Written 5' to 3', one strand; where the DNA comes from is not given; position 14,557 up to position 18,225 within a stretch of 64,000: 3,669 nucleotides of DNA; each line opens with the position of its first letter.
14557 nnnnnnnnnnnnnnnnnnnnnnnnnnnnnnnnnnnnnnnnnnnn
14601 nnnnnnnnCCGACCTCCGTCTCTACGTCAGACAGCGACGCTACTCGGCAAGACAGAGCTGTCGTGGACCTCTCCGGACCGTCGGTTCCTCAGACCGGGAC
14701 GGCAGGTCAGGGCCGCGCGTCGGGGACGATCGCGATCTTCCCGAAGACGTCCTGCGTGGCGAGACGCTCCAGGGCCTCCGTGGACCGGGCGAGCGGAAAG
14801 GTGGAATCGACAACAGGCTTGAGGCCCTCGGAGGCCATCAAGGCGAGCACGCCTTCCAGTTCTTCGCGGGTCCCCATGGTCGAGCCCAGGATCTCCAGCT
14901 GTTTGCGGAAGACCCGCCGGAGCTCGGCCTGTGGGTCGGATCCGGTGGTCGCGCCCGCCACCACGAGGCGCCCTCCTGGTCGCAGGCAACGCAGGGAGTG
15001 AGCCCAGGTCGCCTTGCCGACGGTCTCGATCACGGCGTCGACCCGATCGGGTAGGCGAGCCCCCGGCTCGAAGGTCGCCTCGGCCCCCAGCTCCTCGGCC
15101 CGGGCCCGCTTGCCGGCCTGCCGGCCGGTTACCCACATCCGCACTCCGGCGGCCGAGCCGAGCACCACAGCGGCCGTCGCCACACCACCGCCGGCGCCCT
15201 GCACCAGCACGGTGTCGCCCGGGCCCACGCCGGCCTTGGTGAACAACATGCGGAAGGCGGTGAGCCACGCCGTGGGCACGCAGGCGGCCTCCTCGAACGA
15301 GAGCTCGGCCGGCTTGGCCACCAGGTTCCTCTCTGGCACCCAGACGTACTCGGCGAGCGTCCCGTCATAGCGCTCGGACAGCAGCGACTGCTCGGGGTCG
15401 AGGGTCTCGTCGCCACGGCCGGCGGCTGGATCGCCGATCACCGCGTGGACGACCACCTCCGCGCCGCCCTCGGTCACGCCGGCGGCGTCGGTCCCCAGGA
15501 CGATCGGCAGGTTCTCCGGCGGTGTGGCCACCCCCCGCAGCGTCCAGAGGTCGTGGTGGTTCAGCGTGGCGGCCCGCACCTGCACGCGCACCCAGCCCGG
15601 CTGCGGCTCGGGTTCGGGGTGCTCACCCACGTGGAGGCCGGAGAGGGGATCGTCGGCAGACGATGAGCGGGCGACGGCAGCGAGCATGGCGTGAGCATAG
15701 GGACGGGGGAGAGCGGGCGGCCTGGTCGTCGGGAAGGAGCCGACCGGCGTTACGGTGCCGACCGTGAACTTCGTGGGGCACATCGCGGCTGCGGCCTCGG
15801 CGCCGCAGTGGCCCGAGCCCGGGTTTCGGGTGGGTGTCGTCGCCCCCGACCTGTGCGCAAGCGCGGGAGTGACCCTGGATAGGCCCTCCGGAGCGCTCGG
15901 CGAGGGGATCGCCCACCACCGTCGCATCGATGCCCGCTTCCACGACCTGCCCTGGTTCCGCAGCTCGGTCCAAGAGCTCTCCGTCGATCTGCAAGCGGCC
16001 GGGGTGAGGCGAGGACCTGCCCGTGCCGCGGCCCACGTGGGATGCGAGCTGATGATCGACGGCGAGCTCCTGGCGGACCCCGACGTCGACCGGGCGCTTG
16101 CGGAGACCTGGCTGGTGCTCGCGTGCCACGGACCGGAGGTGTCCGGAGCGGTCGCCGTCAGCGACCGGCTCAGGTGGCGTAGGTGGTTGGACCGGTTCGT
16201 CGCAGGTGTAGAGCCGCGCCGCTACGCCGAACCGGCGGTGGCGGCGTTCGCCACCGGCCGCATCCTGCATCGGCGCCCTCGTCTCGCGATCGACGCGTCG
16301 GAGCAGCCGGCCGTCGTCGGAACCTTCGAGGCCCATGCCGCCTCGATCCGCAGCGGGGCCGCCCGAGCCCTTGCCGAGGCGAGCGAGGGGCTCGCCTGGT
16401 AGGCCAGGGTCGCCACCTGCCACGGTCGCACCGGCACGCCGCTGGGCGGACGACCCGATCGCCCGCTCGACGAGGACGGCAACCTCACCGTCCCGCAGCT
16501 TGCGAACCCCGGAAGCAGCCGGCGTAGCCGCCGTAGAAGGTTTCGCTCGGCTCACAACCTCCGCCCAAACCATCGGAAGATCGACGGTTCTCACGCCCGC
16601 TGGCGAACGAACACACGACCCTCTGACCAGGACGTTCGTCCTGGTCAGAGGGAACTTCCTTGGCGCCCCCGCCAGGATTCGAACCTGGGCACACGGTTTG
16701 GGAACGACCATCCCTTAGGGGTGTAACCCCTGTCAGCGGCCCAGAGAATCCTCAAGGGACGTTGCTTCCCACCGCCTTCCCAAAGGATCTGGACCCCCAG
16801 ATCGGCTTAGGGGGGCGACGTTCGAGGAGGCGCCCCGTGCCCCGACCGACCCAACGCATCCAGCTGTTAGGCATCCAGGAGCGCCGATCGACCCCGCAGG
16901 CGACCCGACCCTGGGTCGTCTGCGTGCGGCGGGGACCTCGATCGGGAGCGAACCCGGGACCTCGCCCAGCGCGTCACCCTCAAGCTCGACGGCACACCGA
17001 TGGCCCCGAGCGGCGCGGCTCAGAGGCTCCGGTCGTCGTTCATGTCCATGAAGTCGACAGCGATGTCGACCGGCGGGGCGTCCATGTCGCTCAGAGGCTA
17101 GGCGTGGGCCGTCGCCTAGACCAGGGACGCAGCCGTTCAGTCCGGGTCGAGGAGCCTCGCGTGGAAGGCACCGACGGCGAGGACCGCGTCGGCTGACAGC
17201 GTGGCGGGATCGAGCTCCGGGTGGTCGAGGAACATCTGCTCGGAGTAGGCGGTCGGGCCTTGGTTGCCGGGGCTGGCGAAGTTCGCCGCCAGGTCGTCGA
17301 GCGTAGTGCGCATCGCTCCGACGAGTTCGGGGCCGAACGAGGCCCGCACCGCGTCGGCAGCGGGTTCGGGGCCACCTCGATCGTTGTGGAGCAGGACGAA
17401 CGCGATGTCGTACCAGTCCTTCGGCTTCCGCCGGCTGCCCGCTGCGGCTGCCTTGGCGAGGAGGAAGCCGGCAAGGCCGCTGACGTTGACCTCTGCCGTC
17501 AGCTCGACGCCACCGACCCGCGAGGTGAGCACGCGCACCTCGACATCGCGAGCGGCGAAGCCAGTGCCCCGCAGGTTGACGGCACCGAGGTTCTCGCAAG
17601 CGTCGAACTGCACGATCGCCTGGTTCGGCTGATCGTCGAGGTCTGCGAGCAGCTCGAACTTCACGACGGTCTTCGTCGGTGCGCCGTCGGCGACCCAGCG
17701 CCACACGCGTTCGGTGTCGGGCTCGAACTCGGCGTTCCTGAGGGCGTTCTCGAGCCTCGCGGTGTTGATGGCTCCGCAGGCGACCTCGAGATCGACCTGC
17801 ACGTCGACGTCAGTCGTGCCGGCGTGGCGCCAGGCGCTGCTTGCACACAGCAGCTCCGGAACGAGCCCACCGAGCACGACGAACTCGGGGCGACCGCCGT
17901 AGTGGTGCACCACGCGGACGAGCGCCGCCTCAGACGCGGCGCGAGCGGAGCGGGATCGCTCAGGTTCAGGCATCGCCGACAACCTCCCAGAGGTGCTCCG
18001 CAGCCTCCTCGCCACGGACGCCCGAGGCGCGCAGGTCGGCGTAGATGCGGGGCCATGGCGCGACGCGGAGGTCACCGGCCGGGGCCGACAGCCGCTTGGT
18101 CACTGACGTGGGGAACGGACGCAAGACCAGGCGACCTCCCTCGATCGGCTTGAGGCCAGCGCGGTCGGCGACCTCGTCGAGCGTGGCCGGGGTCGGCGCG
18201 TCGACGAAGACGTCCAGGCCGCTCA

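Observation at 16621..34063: Composite 17.4-kb island: two elements inserted in tandem in tRNA-Arg(CCU), marked by three direct copies of the tRNA 3' end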

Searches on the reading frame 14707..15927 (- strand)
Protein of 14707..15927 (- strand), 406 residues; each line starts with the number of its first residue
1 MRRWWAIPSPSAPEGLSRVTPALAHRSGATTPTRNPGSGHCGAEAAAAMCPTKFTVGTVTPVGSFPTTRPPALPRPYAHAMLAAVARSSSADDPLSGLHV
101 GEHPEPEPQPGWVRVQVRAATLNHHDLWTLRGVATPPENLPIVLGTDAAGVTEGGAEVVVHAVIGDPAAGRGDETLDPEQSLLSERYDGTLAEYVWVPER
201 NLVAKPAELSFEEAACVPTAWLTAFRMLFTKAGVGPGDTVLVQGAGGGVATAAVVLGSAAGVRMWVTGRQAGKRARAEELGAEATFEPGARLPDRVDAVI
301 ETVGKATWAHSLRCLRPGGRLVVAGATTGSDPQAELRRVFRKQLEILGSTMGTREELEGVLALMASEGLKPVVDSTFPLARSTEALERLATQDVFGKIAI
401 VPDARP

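Call 9: search_protein_families(library=pfam, proteins=[window:14707-15927:-], max_evalue=0.01)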
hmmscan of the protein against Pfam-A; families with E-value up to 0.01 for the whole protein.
window:14707-15927:- (406 aa): 3 families
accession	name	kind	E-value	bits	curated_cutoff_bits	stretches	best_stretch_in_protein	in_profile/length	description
PF00107.32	ADH_zinc_N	-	5.2e-20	72.1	31.8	1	248-365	1-128/129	Zinc-binding dehydrogenase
PF13602.12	ADH_zinc_N_2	-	4.8e-19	70.1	27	1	293-400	21-134/134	Zinc-binding dehydrogenase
PF08240.17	ADH_N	-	6e-12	46.2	23.5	1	109-206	1-103/104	Alcohol dehydrogenase GroES-like domain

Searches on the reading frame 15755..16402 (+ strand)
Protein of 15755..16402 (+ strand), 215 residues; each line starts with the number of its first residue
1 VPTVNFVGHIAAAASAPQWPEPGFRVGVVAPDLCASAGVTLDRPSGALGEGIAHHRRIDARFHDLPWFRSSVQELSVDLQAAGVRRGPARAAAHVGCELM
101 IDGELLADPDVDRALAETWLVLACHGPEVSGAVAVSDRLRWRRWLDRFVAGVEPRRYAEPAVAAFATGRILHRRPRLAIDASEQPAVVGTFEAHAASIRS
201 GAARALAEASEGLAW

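Call 9: search_protein_families(library=pfam, proteins=[window:15755-16402:+], max_evalue=0.01)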
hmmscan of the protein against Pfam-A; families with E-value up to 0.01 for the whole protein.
window:15755-16402:+ (215 aa): 1 family
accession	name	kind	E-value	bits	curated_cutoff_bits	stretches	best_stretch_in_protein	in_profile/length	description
PF04336.18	ACP_PD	-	0.0064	17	27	0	5-78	2-68/183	Acyl carrier protein phosphodiesterase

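Call 11: find_related_loci(query=window:15755-16402:+, collection=genome_contigs, flank=10000)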
Query window:15755-16402:+ (215 aa) in genome_contigs; peptide patterns used: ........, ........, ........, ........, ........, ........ (x = any residue, [..] = any of these).
211 stretches matched a pattern; 1 encode a relative of the query (tblastn E <= 1e-3); 1 distinct loci.
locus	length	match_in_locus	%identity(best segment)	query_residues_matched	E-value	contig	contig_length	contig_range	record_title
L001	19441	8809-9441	78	1-211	2e-104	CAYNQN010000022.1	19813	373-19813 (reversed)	MAG TPA_asm: uncultured Rhabdothermincola sp. isolate SRP344714_co2_473 genome assembly, contig: NODE_7032_length_19813_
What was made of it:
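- Tried and rejected: The genome_contigs scan with the AcpH-like flank protein gave a single, rather distant relative (call 11).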

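Call 45: find_encoding_contigs(protein=window:15755-16402:+, flank=10000, max_places=10)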
Protein window:15755-16402:+ (215 aa): 3 contigs read that carry it; 3 places shown.
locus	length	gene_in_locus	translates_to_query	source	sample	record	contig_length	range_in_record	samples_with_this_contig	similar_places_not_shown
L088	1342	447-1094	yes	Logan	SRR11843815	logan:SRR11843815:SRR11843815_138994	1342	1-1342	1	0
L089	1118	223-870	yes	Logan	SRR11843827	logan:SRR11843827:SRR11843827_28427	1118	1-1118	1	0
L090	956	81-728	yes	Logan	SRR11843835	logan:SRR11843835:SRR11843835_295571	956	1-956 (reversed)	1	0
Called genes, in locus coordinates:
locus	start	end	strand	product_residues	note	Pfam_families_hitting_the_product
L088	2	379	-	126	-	?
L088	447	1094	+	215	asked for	-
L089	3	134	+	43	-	?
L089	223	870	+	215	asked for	-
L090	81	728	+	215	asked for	-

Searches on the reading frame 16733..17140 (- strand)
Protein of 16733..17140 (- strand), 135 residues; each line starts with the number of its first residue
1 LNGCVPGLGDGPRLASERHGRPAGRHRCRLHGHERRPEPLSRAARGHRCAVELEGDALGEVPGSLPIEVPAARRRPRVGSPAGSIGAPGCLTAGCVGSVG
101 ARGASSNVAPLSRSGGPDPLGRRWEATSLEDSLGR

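Call 35: search_protein_families(library=pfam, proteins=[window:16733-17140:-], max_evalue=0.05)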
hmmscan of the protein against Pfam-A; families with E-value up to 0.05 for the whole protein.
window:16733-17140:- (135 aa): 0 families

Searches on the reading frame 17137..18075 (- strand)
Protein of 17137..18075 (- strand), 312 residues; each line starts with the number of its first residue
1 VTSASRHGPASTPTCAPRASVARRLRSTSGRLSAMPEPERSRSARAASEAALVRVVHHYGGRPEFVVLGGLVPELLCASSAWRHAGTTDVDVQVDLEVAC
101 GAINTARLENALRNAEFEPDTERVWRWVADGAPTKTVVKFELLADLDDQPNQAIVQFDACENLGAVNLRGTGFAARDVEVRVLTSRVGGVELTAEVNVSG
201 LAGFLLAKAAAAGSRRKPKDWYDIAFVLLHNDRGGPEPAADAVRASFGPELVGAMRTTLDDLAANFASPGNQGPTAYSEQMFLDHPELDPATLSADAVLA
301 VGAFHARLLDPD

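Call 9: search_protein_families(library=pfam, proteins=[window:17137-18075:-], max_evalue=0.01)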
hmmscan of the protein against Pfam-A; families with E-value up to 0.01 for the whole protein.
window:17137-18075:- (312 aa): 1 family
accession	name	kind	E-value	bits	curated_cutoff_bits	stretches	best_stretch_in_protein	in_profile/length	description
PF08843.17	AbiEii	-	0.006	17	22.5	0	177-247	114-186/238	Nucleotidyl transferase AbiEii toxin, Type IV TA system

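Call 18: search_protein_families(library=ncbifam, proteins=[window:17137-18075:-], max_evalue=0.01)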
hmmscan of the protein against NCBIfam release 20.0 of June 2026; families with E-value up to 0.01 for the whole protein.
window:17137-18075:- (312 aa): 0 families

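Call 40: search_protein_families(library=padloc, proteins=[window:17137-18075:-], max_evalue=0.001)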
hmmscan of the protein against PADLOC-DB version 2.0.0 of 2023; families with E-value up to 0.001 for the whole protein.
window:17137-18075:- (312 aa): 0 families

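Call 46: find_homologous_proteins(query=window:17137-18075:-, max_evalue=1e-10)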
Query window:17137-18075:- (312 aa): 1954 proteins with E <= 1e-10 among 8000 candidates; the best 120 are listed.
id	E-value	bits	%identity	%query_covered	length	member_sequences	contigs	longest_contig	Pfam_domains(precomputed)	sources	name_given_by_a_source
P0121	1.0e-173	595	96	89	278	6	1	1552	-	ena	-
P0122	1.5e-170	584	96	89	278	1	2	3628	-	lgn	-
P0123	8.1e-165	566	92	88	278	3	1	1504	-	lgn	-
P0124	8.0e-159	546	91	88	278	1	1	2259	-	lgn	-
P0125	2.9e-151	521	85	88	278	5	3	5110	-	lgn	-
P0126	4.2e-151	521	91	82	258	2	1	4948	-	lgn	-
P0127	4.1e-145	501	83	88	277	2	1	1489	-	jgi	jgi:hypothetical protein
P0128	7.4e-144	497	81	88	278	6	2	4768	-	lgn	-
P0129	1.0e-143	496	81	83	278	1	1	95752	-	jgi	jgi:hypothetical protein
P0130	1.4e-140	486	80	83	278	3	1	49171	-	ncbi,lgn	-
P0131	4.4e-140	484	80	83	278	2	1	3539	-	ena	-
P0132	7.2e-140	484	77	83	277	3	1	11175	-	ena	-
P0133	1.4e-138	480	80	88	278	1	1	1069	-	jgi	jgi:hypothetical protein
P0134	2.1e-138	479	79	83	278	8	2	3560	-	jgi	jgi:hypothetical protein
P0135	3.1e-138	478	81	83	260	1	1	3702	-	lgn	-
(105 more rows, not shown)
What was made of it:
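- AbiE-like pairs are common chromosomal genes in Acidimicrobiia (call 46).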

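Call 47: find_encoding_contigs(protein=P0122, flank=10000, max_places=4)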
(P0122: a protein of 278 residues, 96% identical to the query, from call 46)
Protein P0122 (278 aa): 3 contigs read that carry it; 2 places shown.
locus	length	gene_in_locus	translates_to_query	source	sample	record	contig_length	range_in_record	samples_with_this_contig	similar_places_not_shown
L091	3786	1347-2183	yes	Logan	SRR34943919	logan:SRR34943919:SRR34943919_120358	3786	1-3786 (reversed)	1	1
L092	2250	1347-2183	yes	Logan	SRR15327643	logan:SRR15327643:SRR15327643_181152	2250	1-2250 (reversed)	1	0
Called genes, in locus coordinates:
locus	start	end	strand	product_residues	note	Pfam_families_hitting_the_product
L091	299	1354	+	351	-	PF12802:MarR_2 (weak)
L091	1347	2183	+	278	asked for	-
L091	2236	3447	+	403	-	PF02687:FtsX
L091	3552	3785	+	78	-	?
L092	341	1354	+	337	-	PF12802:MarR_2 (weak)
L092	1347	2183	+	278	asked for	-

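Call 48: find_encoding_contigs(protein=P0126, flank=10000, max_places=4)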
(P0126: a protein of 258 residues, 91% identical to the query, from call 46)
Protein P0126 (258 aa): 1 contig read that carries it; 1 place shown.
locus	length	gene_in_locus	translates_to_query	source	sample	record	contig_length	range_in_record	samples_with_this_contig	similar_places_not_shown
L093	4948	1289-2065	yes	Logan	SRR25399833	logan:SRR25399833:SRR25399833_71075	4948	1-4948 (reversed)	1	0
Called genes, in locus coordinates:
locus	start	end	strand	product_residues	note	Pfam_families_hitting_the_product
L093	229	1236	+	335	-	PF09339:HTH_IclR (faint)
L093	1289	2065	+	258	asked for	-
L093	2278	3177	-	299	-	PF21863:HTH_67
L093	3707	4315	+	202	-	-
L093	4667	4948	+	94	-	?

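Call 49: find_encoding_contigs(protein=P0129, flank=10000, max_places=4)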
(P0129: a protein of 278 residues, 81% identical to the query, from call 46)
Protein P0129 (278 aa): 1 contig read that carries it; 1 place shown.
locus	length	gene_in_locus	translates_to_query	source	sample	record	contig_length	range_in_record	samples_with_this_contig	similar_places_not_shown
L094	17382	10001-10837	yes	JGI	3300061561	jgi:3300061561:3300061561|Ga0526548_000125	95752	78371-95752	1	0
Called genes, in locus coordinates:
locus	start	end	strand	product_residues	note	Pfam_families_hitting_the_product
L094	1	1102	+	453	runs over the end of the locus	PF08309:LVIVD (faint)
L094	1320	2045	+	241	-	PF03853:YjeF_N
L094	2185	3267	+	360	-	PF08240:ADH_N, PF16912:Glu_dehyd_C, PF00107:ADH_zinc_N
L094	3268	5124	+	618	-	PF19291:TREH_N, PF00723:Glyco_hydro_15, PF22422:MGH1-like_GH (faint)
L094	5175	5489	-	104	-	PF13545:HTH_Crp_2, PF00325:Crp (weak)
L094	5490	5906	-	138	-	-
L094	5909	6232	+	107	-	-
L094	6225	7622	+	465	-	PF00890:FAD_binding_2 (weak), PF01134:GIDA, PF01262:AlaDh_PNT_C (faint), PF01266:DAO (weak), PF07992:Pyr_redox_2, PF12831:FAD_oxidored (weak), PF00070:Pyr_redox, PF02852:Pyr_redox_dim, +3 more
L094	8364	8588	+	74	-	-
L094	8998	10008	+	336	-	PF12802:MarR_2 (faint)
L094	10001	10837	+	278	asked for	-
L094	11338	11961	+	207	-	-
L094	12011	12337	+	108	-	PF01850:PIN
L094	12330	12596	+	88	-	-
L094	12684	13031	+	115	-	-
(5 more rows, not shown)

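Call 82: search_protein_families(library=phrogs, proteins=[window:17137-17973:-], max_evalue=0.001)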
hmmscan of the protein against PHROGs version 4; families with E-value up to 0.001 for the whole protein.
window:17137-17973:- (278 aa): 0 families
